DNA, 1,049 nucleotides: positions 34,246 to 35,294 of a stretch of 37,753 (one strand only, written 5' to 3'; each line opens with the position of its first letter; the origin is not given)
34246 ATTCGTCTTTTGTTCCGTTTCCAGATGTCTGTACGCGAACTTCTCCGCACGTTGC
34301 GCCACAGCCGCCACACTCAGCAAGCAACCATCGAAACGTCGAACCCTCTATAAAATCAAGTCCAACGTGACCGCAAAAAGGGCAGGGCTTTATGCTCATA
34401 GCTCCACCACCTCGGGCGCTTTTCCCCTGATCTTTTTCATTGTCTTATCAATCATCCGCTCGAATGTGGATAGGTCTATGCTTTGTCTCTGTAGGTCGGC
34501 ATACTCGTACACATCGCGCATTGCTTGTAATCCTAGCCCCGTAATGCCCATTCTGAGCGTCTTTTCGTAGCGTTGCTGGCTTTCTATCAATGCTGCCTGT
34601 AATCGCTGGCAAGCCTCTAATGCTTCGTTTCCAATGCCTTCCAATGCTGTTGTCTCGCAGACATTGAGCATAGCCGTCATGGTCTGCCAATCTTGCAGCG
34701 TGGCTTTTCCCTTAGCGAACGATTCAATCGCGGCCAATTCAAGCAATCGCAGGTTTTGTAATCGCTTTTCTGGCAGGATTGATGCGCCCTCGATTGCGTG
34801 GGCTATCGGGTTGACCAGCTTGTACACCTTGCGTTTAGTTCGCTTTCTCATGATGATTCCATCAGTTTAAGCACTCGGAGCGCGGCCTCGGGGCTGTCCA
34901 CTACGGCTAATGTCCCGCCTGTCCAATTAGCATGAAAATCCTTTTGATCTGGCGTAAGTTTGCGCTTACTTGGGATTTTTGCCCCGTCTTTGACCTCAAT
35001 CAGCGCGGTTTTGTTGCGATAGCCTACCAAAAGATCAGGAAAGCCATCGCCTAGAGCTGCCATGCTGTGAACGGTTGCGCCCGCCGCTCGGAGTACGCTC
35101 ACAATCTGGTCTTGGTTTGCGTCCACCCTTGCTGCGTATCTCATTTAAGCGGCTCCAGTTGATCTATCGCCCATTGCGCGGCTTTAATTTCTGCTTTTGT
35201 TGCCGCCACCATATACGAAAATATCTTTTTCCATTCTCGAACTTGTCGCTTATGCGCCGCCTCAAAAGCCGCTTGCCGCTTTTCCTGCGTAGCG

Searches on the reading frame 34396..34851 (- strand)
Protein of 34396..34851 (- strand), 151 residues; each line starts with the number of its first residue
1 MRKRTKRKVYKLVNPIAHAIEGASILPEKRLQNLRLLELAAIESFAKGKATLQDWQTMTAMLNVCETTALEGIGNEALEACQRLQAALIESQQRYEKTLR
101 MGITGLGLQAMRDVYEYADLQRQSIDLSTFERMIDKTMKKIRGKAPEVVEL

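Call 40: search_protein_families(library=phrogs, proteins=[window:34396-34851:-], max_evalue=0.01)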
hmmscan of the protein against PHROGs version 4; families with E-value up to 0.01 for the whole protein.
window:34396-34851:- (151 aa): 2 families
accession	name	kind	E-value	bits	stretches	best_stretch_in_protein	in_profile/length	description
phrog_20828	-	unknown function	1.8e-06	28.9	1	15-119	32-143/179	-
phrog_37791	-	unknown function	0.0082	16.2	1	8-99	64-149/313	-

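Call 41: search_protein_families(library=pfam, proteins=[window:34396-34851:-], max_evalue=0.01)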
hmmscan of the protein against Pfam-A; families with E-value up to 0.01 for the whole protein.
window:34396-34851:- (151 aa): 0 families

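Call 42: find_related_loci(query=window:34396-34851:-, collection=viral_contigs, flank=5000)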
Query window:34396-34851:- (151 aa) in viral_contigs; peptide patterns used: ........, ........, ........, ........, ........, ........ (x = any residue, [..] = any of these).
7 stretches matched a pattern; 1 encode a relative of the query (tblastn E <= 1e-3); 1 distinct loci.
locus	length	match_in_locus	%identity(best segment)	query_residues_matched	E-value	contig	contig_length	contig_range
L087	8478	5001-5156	38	8-59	2e-6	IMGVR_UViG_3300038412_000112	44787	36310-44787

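Call 46: find_homologous_proteins(query=window:34396-34851:-, max_evalue=0.00001)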
Query window:34396-34851:- (151 aa): 130 proteins with E <= 0.00001 among 213 candidates; the best 120 are listed.
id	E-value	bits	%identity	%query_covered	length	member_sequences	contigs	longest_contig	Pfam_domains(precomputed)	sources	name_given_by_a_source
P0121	5.0e-86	303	96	100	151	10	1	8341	-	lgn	-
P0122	5.7e-84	297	93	100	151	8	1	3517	-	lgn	-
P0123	1.0e-75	270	84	100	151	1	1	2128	-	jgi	-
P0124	6.8e-75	267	84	100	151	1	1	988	-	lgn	-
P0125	8.4e-71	254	79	100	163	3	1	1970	-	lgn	-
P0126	1.4e-61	224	70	100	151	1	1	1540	-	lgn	-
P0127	1.4e-53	198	62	100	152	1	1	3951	-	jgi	jgi:hypothetical protein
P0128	7.7e-52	193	64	100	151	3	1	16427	-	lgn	-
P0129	2.9e-51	191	62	100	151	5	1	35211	-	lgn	-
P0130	9.1e-50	186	62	100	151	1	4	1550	-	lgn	-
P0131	7.9e-49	183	61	100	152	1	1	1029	-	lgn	-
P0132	2.7e-48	181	61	100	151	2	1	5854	-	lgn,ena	-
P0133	4.0e-48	181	59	100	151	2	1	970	-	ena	-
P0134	3.1e-47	178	60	100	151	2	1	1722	-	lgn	-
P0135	1.1e-46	176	58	100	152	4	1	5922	-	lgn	-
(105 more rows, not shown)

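Call 47: find_encoding_contigs(protein=P0121, flank=7000, max_places=6)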
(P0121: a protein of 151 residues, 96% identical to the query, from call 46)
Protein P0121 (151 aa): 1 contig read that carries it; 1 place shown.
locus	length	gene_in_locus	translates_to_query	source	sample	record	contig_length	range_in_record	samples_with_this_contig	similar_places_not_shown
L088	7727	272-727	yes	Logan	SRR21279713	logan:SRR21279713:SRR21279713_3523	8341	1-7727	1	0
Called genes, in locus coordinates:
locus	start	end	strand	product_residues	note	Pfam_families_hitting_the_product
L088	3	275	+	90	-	?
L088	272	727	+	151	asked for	-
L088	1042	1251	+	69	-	-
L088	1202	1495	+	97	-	-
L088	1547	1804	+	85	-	-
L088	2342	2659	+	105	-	-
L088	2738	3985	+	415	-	PF03237:Terminase_6N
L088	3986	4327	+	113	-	-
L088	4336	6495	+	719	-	-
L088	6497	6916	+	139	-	-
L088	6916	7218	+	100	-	-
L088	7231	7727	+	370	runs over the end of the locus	?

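Call 48: find_encoding_contigs(protein=P0122, flank=7000, max_places=6)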
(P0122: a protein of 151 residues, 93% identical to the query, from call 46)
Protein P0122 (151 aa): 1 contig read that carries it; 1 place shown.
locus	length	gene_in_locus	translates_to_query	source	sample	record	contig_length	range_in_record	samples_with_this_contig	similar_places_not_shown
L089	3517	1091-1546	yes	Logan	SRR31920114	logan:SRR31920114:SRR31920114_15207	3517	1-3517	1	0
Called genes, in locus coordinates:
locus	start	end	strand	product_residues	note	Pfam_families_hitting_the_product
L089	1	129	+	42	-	?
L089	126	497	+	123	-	PF07102:YbcO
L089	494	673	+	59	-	-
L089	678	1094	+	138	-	-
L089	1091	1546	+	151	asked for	-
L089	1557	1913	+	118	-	-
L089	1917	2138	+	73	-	-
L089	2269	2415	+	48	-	-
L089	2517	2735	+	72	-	-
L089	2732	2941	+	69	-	-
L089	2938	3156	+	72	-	-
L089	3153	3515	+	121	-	?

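Call 49: find_encoding_contigs(protein=P0129, flank=7000, max_places=6)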
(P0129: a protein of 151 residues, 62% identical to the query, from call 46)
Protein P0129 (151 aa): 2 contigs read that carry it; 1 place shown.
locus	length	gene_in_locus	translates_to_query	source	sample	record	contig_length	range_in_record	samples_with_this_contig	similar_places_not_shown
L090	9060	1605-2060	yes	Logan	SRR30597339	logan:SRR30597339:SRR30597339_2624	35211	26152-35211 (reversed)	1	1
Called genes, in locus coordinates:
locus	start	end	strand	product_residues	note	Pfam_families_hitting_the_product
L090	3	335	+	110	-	?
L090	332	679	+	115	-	-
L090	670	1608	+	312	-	PF03796:DnaB_C (weak), PF13481:AAA_25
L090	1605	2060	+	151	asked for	-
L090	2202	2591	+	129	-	PF24608:PDDEXK_15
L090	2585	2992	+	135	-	PF05772:NinB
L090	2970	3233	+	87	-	-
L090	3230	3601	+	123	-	-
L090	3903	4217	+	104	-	-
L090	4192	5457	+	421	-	PF04466:Terminase_3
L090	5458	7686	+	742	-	PF23899:SU10_portal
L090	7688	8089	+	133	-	-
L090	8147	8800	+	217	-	-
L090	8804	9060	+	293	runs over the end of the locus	-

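Call 55: list_cluster_members(proteins=[P0121, P0122, P0123, P0124, P0125, P0126])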
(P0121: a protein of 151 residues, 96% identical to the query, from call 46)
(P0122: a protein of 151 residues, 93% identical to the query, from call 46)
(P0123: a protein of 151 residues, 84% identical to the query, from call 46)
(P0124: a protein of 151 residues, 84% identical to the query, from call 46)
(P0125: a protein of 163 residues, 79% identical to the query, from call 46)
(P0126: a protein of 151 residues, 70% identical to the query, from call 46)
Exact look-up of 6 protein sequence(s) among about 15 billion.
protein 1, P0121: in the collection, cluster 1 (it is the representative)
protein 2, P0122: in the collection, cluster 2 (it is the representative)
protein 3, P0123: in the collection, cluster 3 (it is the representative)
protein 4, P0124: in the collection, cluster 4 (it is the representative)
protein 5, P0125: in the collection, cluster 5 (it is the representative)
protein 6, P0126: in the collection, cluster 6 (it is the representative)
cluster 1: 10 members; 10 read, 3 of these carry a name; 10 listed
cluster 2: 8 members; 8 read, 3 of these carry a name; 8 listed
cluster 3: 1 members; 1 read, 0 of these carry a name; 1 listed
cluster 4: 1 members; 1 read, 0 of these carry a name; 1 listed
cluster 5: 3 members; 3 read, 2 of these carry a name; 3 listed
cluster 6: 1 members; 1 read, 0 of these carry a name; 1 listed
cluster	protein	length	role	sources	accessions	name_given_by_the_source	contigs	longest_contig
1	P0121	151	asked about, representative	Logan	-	-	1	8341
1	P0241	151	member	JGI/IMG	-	hypothetical protein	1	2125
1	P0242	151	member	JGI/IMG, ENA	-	hypothetical protein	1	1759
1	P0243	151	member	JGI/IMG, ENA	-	hypothetical protein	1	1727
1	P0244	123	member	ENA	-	-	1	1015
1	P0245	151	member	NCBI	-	-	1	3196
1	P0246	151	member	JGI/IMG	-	-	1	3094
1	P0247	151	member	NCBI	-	-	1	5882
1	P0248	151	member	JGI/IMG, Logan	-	-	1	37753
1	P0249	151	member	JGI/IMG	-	-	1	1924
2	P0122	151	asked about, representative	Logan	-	-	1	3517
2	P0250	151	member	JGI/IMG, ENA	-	hypothetical protein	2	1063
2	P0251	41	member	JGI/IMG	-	uncharacterized Rmd1/YagE family protein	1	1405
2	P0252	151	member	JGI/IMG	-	hypothetical protein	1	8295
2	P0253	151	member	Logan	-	-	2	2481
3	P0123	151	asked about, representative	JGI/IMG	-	-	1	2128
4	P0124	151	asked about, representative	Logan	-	-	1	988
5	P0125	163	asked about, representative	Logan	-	-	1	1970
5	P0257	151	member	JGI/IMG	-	hypothetical protein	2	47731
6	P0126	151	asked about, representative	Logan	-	-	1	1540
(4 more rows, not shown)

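Call 56: find_encoding_contigs(protein=P0257, flank=8000, max_places=6)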
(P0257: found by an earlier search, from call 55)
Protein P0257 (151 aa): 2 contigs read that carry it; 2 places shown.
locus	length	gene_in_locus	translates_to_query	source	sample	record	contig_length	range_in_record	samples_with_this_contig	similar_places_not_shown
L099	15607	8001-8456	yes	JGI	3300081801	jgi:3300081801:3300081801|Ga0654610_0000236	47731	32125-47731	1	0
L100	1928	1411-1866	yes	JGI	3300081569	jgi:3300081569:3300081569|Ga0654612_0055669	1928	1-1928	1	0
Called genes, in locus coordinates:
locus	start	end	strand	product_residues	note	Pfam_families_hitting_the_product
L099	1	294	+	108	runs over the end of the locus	-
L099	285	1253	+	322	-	PF03796:DnaB_C, PF13481:AAA_25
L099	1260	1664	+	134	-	-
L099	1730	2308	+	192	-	-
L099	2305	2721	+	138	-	-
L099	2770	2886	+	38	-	-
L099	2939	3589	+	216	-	-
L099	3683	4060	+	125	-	PF13392:HNH_3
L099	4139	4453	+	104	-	-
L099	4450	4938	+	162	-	PF05565:Sipho_Gp157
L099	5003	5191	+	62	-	-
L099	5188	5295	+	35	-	-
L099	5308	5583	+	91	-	-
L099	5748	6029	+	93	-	-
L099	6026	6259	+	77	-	-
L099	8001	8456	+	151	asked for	-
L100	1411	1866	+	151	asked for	-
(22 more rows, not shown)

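Call 58: find_encoding_contigs(protein=P0252, flank=8000, max_places=6)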
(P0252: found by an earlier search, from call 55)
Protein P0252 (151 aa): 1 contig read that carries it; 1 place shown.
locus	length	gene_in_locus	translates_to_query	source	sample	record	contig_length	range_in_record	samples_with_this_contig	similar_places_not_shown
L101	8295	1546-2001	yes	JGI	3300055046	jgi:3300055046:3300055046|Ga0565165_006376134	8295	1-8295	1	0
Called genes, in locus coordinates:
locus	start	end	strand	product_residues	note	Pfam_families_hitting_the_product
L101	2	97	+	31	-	?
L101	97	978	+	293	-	PF01844:HNH, PF14279:HNH_5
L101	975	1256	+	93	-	PF16786:RecA_dep_nuc (weak)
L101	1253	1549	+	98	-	-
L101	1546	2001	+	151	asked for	-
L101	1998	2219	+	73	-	-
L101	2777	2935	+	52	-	-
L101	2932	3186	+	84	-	-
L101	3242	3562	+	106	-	-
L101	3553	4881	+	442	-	PF03237:Terminase_6N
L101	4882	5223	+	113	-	-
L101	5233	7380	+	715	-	-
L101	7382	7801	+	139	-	-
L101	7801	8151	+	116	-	-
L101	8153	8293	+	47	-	?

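Call 82: search_solved_structures(query=A4, max_evalue=1)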
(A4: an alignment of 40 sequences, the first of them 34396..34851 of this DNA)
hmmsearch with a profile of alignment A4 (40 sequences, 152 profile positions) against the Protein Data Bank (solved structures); distinct sequences matched with E-value up to 1: 12.
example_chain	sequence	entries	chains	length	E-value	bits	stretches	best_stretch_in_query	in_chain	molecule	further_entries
5fzr_A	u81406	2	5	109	0.002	21.1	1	22-84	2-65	DESIGNED TPR PROTEIN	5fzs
5fzq_A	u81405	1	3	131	0.0029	20.5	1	22-84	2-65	DESIGNED TPR PROTEIN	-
4hb1_A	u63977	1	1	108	0.067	16.1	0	54-93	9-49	DHP1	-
8ouw_6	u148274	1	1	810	0.15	15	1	13-97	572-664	DNA replication licensing factor mcm-6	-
6ize_A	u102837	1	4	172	0.27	14.2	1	112-147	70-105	Translationally-controlled tumor protein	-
1yz1_A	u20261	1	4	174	0.28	14.1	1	112-147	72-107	Translationally controlled tumor protein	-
2hr9_A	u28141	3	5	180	0.3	14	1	112-147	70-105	Translationally-controlled tumor protein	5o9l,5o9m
3ebm_A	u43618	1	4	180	0.33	13.9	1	112-147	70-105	Translationally-controlled tumor protein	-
6izb_A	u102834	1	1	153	0.42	13.6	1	113-147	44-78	Translationally-controlled tumor protein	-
4pe3_A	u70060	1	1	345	0.69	12.8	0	21-57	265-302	TRAP dicarboxylate transporter-DctP subunit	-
7p5h_B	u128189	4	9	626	0.93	12.4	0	36-77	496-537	Fe-hydrogenase, subunit beta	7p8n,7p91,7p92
4g9q_A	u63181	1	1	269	0.97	12.4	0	56-120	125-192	4-carboxymuconolactone decarboxylase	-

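Call 87: predict_structure(alignment_id=A4)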
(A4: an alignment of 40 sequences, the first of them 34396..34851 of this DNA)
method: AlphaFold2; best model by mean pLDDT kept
length: 151 residues; sequences in the alignment: 40
mean_pLDDT: 84.0   pTM: 0.71
mean pLDDT of the five models: 84.0, 82.9, 82.8, 81.9, 78.0
residues with pLDDT >= 90: 67; 70-90: 54; 50-70: 30; < 50: 0
segments of 3 or more residues with pLDDT < 50: none
pLDDT, mean of each block of 10 residues (from residue 1): 68 64 67 91 92 91 92 91 92 87 90 94 87 88 68 53
secondary structure, 60 per line:
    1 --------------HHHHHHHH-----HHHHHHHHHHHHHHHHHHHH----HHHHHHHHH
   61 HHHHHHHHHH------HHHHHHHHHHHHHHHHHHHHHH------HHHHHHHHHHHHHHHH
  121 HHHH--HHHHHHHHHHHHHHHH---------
elements in order: H15-22 H28-47 H52-70 H77-98 H105-124 H127-142

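Call 90: fold_search(model_id=the predicted structure, library=pdb)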
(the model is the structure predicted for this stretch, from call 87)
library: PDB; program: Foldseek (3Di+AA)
matches with E <= 10: 103; with E <= 0.001: 0
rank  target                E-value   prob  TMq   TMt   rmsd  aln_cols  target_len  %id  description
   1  4llc_A                9.0e-01  0.33  0.34  0.39  10.8       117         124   13  The crystal structure of R60E mutant of the histidine kinase (KinB) sensor domain from Pseudomonas aeruginosa PA01 (released 2013-08-07)
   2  9n0k_A                1.4e+00  0.28  0.32  0.36   6.8       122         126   14  Crystal structure of KABLE triple mutant (Ile12Phe, Lys14Pro, Leu20Trp) (released 2025-08-20)
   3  3gei_C                1.5e+00  0.15  0.30  0.19   9.8       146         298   12  Crystal structure of MnmE from Chlorobium tepidum in complex with GCP (released 2009-10-27)
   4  6bz3_A                1.9e+00  0.06  0.17  0.20  16.5       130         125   15  Complex structure of FAK FAT domain and DCC P3 motif (released 2018-04-04)
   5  7ui2_A                2.0e+00  0.10  0.20  0.24   9.9        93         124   11  The crystal structure of 15kDa Phlebotomus papatasi salivary protein Ppsp15. (released 2023-04-05)
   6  7ui2_B                2.0e+00  0.10  0.20  0.23   9.9        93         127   11  The crystal structure of 15kDa Phlebotomus papatasi salivary protein Ppsp15. (released 2023-04-05)
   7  9n0i_A                2.5e+00  0.20  0.33  0.36   6.6       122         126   13  Crystal structure of KABLE double mutant (Lys14Pro, Leu20Trp) (released 2025-08-20)
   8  3wxx_B                2.6e+00  0.05  0.19  0.17  15.4       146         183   12  Crystal Structure of a T3SS complex from Aeromonas hydrophila (released 2015-10-14)
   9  1aep                  3.1e+00  0.11  0.30  0.30  11.5       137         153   11  MOLECULAR STRUCTURE OF AN APOLIPOPROTEIN DETERMINED AT 2.5-ANGSTROMS RESOLUTION (released 1994-01-31)
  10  7udm_A                3.3e+00  0.04  0.19  0.11  18.6       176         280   14  Crystal structure of designed helical repeat protein RPB_PLP1_R6 in alternative conformation 1 (with peptide) (released 2023-03-22)
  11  6x8n_A                3.4e+00  0.08  0.26  0.30  12.0       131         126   12  Crystal Structure of H49A ABLE mutant (released 2020-08-26)
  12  7pjd_B                3.4e+00  0.06  0.19  0.17  13.6       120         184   18  The X-ray structure of juvenile hormone diol kinase from the silk worm Bombyx mori. (released 2021-12-22)
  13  8w9c_D                3.4e+00  0.04  0.18  0.15  14.5       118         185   17  Cryo-EM structure of the Rpd3S complex from budding yeast (released 2024-05-15)
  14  1ow6_A                3.6e+00  0.04  0.18  0.21  15.6       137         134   15  Paxillin LD4 motif bound to the Focal Adhesion Targeting (FAT) domain of the Focal Adhesion Kinase (released 2003-10-21)
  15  4r32_A                3.8e+00  0.08  0.25  0.28  10.3       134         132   10  Crystal Structure Analysis of Pyk2 and Paxillin LD motifs (released 2014-09-17)
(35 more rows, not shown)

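Call 113: search_protein_families(library=pfam, proteins=[L088:2342-2659:+, L101:3242-3562:+], max_evalue=0.01)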
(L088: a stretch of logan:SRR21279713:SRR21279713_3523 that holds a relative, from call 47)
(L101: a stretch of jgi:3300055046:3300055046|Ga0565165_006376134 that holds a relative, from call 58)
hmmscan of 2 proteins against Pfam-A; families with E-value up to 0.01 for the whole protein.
L088:2342-2659:+ (105 aa): 0 families

L101:3242-3562:+ (106 aa): 0 families

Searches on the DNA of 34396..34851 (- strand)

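Call 70: search_dna_similar(query=L101:2230-2790:+, collection=phages, mode=distant, max_evalue=0.01)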
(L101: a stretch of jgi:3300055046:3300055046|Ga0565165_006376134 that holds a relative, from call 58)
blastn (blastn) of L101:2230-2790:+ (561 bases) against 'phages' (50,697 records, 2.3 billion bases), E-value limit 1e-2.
No match.

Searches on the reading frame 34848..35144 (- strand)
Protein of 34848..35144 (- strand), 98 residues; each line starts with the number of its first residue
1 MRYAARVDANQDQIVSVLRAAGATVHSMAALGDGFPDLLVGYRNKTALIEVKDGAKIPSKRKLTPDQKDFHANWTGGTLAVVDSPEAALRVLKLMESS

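Call 40: search_protein_families(library=phrogs, proteins=[window:34848-35144:-], max_evalue=0.01)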
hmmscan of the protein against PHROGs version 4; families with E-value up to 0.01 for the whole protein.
window:34848-35144:- (98 aa): 3 families
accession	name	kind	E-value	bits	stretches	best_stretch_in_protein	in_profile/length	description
phrog_93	-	DNA, RNA and nucleotide metabolism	2.7e-11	43.8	1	11-96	358-442/613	endonuclease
phrog_5702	-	DNA, RNA and nucleotide metabolism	0.00013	22.9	1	33-75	5-44/70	Holliday junction resolvase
phrog_824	-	unknown function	0.00019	22.4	1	34-93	113-172/265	-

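Call 41: search_protein_families(library=pfam, proteins=[window:34848-35144:-], max_evalue=0.01)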
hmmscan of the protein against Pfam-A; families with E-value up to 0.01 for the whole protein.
window:34848-35144:- (98 aa): 0 families
